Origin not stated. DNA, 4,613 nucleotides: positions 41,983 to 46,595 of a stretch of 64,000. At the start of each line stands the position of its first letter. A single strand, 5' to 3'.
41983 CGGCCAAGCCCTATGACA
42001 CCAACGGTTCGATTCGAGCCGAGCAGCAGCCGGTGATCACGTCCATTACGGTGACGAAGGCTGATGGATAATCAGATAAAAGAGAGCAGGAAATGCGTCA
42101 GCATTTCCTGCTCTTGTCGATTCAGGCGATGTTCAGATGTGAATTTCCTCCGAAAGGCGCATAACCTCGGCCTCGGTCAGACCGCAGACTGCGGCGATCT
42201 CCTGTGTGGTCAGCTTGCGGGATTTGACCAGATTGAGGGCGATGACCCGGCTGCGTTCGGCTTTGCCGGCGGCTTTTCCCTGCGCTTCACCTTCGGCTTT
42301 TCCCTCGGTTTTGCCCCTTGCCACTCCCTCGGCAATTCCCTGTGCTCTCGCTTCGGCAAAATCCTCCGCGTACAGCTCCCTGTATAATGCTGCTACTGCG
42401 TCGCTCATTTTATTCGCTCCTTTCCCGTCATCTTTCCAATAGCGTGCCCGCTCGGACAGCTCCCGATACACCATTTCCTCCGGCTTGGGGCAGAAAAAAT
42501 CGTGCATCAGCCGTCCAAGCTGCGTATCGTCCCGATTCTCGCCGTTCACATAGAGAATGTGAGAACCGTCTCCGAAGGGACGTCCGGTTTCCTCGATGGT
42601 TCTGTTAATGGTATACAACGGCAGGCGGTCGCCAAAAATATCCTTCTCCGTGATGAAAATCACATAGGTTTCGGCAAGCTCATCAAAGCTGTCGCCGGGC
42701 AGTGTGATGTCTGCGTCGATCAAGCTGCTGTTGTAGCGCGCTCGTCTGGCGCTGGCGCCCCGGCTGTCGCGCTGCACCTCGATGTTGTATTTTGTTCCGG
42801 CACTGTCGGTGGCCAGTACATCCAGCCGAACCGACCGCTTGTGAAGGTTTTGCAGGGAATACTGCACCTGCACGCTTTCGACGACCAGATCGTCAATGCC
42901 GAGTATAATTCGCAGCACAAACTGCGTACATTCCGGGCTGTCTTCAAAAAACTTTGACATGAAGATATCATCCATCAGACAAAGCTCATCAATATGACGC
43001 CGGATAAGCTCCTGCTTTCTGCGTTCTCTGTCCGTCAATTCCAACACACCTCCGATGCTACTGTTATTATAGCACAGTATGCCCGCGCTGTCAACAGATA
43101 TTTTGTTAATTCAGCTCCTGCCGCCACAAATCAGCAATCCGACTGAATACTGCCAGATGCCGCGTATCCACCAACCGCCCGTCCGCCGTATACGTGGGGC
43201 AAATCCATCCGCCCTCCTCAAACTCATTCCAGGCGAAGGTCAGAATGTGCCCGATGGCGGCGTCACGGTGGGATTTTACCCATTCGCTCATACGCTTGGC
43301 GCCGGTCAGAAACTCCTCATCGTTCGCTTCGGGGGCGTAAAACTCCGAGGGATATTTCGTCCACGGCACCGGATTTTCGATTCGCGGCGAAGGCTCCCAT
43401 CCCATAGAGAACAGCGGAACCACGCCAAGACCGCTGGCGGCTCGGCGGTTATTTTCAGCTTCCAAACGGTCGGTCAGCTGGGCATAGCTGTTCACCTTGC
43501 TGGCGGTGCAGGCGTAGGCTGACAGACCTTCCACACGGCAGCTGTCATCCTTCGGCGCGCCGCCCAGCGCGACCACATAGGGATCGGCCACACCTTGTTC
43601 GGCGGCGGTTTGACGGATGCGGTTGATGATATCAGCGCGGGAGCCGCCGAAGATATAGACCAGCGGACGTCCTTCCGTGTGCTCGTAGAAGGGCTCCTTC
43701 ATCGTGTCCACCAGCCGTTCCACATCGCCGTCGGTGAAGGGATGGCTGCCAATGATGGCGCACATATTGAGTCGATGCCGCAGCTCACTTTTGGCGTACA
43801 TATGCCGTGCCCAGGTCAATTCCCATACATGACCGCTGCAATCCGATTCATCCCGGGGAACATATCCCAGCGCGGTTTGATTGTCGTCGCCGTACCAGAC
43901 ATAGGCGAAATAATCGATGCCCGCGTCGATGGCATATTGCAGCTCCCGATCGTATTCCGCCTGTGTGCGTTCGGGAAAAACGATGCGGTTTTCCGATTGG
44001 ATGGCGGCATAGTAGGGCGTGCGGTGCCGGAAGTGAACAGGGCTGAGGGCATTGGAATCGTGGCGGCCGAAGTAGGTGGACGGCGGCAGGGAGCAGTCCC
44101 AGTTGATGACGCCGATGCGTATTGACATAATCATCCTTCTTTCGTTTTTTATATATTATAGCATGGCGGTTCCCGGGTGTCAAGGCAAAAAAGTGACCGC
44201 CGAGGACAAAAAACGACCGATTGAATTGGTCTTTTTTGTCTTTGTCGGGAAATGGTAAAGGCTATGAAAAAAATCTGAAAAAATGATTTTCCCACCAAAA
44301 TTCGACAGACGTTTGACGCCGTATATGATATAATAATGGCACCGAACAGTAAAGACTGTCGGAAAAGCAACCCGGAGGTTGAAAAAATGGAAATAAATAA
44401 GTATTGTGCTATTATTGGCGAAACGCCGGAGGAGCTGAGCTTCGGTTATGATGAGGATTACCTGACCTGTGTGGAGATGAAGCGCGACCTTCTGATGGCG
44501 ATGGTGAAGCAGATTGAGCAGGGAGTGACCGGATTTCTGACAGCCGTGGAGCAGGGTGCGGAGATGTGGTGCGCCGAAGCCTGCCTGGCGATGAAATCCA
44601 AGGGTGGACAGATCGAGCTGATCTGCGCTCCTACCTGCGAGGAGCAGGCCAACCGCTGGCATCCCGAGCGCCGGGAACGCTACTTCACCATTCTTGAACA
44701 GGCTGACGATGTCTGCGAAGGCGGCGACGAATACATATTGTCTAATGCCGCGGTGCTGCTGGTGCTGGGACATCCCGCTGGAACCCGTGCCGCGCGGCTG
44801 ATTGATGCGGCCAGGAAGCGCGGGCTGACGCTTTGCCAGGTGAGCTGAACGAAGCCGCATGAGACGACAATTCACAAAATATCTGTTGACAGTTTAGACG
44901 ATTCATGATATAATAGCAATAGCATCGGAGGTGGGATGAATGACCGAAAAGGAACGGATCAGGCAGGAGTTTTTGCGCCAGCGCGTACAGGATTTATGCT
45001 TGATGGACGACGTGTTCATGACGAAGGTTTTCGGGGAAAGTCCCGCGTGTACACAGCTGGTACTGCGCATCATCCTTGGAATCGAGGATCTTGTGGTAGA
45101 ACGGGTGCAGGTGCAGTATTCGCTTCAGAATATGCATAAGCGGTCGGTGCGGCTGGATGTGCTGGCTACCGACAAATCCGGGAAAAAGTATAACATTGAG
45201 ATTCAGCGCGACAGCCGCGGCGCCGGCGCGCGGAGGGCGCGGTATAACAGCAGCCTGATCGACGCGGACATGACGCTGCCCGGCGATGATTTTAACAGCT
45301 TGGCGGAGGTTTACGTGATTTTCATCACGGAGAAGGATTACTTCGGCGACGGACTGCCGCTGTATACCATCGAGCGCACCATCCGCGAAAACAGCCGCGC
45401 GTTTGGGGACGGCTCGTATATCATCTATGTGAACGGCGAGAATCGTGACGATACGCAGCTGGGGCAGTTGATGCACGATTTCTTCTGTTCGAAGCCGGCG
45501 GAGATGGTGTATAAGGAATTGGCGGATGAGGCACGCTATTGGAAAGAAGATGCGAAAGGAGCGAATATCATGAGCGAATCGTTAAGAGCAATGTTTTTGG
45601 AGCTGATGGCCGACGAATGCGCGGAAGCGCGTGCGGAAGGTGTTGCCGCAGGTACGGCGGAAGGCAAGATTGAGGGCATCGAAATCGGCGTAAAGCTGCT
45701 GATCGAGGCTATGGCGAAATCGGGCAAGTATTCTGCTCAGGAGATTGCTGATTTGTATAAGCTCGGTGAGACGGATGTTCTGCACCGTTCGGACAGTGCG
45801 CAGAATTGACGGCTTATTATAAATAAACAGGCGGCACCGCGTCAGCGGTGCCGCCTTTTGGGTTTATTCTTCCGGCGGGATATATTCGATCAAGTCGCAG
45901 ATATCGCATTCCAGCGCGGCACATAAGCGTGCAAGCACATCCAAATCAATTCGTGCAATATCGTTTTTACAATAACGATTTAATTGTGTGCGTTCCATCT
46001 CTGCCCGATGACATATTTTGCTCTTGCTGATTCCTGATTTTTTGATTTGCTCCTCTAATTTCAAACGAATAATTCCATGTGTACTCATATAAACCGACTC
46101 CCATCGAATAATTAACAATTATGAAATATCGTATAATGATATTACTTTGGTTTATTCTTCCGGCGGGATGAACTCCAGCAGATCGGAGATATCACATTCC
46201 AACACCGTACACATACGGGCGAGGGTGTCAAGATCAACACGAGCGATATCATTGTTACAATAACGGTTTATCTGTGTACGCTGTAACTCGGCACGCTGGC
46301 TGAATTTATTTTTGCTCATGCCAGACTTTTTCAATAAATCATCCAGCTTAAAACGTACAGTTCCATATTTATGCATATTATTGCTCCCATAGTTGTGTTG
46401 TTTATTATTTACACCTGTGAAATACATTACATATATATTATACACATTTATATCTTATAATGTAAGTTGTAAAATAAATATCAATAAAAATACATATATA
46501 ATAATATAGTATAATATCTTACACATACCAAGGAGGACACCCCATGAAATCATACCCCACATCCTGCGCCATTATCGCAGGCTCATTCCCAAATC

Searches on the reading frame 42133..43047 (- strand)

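Call 88: search_protein_families(library=pfam, proteins=[window:42133-43047:-], max_evalue=0.0001)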
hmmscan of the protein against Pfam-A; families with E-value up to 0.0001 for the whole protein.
window:42133-43047:- (304 aa): 1 family
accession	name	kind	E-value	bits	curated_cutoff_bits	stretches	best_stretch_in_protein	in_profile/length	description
PF12784.13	PDDEXK_2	-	4.1e-07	30.4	27.4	1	66-168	48-151/229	PD-(D/E)XK nuclease family transposase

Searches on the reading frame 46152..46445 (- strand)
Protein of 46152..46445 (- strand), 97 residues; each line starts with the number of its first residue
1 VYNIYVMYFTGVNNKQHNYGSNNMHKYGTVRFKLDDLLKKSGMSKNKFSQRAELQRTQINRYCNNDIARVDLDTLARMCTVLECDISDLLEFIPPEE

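Call 89: search_protein_families(library=pfam, proteins=[window:46152-46445:-], max_evalue=0.0001)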
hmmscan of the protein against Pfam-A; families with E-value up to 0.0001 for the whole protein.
window:46152-46445:- (97 aa): 2 families
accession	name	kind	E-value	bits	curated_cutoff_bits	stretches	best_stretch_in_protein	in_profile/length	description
PF13443.12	HTH_26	-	9.1e-19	67.9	22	1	33-94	1-62/63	Cro/C1-type HTH DNA-binding domain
PF01381.28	HTH_3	-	6.1e-07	29.8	23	1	37-89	4-55/55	Helix-turn-helix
